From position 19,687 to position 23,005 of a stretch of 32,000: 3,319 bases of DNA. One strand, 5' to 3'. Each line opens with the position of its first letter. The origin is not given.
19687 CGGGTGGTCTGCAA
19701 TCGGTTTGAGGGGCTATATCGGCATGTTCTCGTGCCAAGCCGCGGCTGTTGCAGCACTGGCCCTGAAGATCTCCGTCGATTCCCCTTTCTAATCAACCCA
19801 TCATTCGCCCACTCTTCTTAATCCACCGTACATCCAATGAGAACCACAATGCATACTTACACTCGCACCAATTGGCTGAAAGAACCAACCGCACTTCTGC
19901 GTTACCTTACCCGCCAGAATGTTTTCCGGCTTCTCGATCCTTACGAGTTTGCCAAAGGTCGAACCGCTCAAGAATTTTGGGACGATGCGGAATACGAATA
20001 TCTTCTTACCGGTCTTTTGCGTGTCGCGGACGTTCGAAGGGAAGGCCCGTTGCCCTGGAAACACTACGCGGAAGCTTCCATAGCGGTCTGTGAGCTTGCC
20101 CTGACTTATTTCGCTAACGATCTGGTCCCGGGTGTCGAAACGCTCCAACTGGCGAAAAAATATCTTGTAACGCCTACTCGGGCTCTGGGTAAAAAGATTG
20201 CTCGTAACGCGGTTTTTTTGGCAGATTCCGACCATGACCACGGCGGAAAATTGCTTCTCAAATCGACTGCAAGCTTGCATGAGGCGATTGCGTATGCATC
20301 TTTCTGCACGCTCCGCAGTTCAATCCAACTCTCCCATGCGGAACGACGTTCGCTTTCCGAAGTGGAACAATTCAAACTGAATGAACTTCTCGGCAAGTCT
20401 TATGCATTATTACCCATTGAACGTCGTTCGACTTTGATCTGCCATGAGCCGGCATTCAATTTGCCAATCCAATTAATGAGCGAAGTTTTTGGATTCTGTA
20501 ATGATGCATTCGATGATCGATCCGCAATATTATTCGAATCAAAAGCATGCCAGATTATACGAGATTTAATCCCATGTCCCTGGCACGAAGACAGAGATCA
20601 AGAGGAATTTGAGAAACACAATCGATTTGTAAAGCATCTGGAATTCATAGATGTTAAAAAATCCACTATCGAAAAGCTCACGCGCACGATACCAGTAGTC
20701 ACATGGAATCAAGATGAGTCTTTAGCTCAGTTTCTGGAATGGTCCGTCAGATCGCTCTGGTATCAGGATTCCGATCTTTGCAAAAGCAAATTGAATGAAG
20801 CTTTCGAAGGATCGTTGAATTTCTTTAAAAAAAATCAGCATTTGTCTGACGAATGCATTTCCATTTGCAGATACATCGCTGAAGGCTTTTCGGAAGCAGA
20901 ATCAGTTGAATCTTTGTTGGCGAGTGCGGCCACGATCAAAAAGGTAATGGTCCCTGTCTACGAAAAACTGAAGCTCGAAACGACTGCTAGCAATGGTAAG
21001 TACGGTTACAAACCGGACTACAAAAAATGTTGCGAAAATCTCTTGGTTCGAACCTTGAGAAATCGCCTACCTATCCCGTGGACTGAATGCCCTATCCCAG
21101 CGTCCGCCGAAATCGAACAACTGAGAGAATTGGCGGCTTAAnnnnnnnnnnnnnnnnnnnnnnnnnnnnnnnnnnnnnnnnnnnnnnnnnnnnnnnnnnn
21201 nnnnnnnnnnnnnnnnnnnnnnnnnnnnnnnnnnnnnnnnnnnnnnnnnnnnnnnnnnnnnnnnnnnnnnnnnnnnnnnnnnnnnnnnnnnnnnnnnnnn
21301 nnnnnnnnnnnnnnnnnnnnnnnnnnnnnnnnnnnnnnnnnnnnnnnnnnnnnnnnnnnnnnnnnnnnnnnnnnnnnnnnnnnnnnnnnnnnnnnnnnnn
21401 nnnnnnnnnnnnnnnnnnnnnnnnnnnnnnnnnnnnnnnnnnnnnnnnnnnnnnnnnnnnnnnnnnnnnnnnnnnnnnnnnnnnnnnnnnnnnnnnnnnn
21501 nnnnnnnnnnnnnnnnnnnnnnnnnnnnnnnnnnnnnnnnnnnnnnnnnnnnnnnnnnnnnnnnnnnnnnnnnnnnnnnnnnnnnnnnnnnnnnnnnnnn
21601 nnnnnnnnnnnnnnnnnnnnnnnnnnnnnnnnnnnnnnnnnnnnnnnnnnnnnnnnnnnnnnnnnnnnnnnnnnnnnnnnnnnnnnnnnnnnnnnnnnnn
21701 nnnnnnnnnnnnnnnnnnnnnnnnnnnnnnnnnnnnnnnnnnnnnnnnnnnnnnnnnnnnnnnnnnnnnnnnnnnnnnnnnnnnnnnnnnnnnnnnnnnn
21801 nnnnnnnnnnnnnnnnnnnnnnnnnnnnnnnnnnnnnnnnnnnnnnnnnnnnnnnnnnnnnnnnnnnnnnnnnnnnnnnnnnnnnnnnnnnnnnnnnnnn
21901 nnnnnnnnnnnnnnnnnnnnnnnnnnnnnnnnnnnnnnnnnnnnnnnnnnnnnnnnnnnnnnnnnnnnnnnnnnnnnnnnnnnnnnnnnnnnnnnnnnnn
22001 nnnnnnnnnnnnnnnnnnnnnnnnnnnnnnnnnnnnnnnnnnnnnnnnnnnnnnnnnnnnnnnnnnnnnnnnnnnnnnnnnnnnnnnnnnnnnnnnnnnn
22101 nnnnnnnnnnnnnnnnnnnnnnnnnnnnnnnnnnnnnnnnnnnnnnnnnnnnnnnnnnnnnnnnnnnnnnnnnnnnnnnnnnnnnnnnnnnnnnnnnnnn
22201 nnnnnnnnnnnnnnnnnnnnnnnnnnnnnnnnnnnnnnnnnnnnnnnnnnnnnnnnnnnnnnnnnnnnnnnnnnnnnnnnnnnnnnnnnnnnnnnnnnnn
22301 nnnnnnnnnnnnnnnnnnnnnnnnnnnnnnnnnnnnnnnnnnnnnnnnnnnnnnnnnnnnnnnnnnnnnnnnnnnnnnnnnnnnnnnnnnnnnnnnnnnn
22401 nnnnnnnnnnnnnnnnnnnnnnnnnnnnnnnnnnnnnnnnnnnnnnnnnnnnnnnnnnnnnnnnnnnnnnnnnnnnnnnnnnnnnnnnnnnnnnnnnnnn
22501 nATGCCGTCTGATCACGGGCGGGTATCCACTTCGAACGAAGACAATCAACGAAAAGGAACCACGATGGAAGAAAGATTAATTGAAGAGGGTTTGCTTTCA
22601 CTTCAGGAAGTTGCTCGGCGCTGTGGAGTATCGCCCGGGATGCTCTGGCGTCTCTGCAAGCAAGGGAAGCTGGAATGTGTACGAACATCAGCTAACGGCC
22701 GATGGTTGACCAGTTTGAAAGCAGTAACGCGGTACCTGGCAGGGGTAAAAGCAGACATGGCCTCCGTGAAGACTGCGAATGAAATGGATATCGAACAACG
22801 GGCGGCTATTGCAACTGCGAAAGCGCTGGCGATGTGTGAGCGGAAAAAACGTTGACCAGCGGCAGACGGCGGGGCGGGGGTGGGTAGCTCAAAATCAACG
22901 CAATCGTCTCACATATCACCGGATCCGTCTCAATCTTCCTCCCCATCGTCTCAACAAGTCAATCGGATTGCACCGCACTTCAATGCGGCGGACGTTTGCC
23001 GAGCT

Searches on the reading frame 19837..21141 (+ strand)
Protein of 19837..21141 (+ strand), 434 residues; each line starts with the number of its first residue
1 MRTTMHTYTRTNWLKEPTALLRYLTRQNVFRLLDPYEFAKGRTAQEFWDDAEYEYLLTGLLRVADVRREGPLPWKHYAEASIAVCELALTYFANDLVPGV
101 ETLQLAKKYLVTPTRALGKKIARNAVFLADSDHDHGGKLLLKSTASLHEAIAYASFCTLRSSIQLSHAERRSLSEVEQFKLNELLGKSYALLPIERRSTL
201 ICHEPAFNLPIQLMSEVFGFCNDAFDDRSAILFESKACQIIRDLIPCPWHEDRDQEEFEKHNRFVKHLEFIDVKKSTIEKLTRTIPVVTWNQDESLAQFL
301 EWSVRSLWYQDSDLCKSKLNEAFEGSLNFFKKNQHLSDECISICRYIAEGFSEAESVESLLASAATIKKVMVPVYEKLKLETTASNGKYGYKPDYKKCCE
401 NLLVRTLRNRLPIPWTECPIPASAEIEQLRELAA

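Call 5: search_protein_families(library=pfam, max_evalue=0.1, proteins=[window:19837-21141:+])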
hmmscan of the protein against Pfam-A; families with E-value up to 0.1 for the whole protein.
window:19837-21141:+ (434 aa): 0 families

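Call 6: search_protein_families(library=phrogs, max_evalue=0.1, proteins=[window:19837-21141:+])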
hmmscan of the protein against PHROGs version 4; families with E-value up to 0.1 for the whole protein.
window:19837-21141:+ (434 aa): 1 family
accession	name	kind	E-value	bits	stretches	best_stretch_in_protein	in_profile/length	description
phrog_10300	-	transcription regulation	0.004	18.2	1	318-388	103-173/182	transcriptional regulator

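Call 54: search_protein_families(library=ncbifam, max_evalue=0.01, proteins=[window:19837-21141:+])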
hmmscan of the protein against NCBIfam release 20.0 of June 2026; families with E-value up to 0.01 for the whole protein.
window:19837-21141:+ (434 aa): 1 family
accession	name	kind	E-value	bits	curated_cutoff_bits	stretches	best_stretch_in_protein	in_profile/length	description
NF007403.0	PRK09935.1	equivalog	0.0023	17.6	271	1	332-382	146-196/210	fimbria biosynthesis transcriptional regulator FimZ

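Call 74: search_protein_families(library=padloc, max_evalue=0.01, proteins=[window:19837-21141:+])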
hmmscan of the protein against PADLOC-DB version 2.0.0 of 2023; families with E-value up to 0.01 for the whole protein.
window:19837-21141:+ (434 aa): 0 families

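Call 103: predict_structure(protein=window:19837-21141:+)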
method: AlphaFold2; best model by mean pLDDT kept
length: 434 residues; sequences in the alignment: 1
mean_pLDDT: 35.4   pTM: 0.30
mean pLDDT of the five models: 35.4, 34.1, 34.0, 31.8, 30.6
residues with pLDDT >= 90: 0; 70-90: 0; 50-70: 11; < 50: 423
segments of 3 or more residues with pLDDT < 50: 1-107, 109-152, 161-173, 175-180, 186-434
pLDDT, mean of each block of 10 residues (from residue 1): 23 28 33 34 41 37 31 32 37 30 44 43 44 29 38 50 45 46 48 38 29 28 24 25 26 32 27 25 24 35 35 34 40 40 43 42 47 39 30 39 40 29 41 43
secondary structure, 60 per line:
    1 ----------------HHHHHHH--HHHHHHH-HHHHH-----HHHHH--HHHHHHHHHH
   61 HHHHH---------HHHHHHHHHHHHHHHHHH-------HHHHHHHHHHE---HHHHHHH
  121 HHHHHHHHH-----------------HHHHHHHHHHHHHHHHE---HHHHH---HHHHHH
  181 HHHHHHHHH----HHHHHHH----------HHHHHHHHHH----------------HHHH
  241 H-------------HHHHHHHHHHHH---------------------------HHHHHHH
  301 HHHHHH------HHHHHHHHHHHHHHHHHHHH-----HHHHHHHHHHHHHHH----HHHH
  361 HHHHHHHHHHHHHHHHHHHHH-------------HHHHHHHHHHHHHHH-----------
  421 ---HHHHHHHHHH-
elements in order: H17-23 H26-32 H34-38 H44-48 H51-65 H75-92 H100-109 H114-129 H147-162 H167-171 H175-189 H194-200 H211-220 H237-241 H255-266 H294-306 H313-332 H338-352 H357-381 H395-409 H424-433

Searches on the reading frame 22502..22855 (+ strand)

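Call 5: search_protein_families(library=pfam, max_evalue=0.1, proteins=[window:22502-22855:+])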
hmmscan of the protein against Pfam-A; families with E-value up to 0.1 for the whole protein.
window:22502-22855:+ (117 aa): 9 families
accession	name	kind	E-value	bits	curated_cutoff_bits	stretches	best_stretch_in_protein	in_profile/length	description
PF12728.13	HTH_17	-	3.6e-08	34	27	1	31-80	1-48/51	Helix-turn-helix domain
PF13338.12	AbiEi_4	-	0.00066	20.2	25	1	30-58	12-39/49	Transcriptional regulator, AbiEi antitoxin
PF00376.29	MerR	-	0.0007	19.8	28.2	1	35-68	3-36/38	MerR family regulatory protein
PF13412.12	HTH_24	-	0.0019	18.2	21.9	1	26-53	12-39/48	Winged helix-turn-helix DNA-binding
PF13936.12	HTH_38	-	0.0071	16.5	27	1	24-53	14-42/44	Helix-turn-helix domain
PF13542.12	HTH_Tnp_ISL3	-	0.015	15.1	27.4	1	26-53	24-48/51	Helix-turn-helix domain of transposase family ISL3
PF13560.12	HTH_31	-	0.019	15.7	27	1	32-53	15-36/64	Helix-turn-helix domain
PF00440.29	TetR_N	-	0.071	13.3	24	0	32-48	17-33/47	Bacterial regulatory proteins, tetR family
PF04645.17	DUF603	-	0.096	12.8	22.6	0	28-99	16-88/181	Protein of unknown function, DUF603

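Call 6: search_protein_families(library=phrogs, max_evalue=0.1, proteins=[window:22502-22855:+])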
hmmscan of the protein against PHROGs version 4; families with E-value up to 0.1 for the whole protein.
window:22502-22855:+ (117 aa): 13 families
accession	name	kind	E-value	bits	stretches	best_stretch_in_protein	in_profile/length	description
phrog_2474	-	transcription regulation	1.3e-07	32.5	1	14-83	31-100/118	MerR-like transcriptional regulator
phrog_66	-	integration and excision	4.1e-07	31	1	18-92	80-153/412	excisionase and transcriptional regulator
phrog_57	-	head and packaging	0.00011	23.2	1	23-100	4-92/199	terminase small subunit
phrog_6401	-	DNA, RNA and nucleotide metabolism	0.001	19.9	1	28-81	6-58/64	DNA binding protein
phrog_6620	-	integration and excision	0.0016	19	1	32-81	2-51/201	transposase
phrog_9129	-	unknown function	0.0097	17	1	16-65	71-119/184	-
phrog_8794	-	transcription regulation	0.011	16.8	1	24-66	14-56/159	sigma factor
phrog_2907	-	integration and excision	0.019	16.4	1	28-92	3-67/117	excisionase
phrog_5866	-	unknown function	0.046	14.9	1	34-83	42-91/98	-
phrog_8446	-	DNA, RNA and nucleotide metabolism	0.073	13.7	0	15-60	57-101/211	HNH endonuclease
phrog_2790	-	integration and excision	0.075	14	1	14-57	11-54/100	excisionase and transcriptional regulator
phrog_8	-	transcription regulation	0.085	13.3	0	21-52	161-191/346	transcriptional regulator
phrog_35984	-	unknown function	0.087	14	0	76-109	34-67/90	-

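Call 74: search_protein_families(library=padloc, max_evalue=0.01, proteins=[window:22502-22855:+])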
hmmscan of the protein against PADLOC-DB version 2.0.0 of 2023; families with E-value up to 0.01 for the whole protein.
window:22502-22855:+ (117 aa): 1 family
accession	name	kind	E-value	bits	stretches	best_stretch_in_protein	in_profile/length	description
PDLC04133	mad1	-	6.6e-08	30.8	1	31-70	5-42/60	mads_1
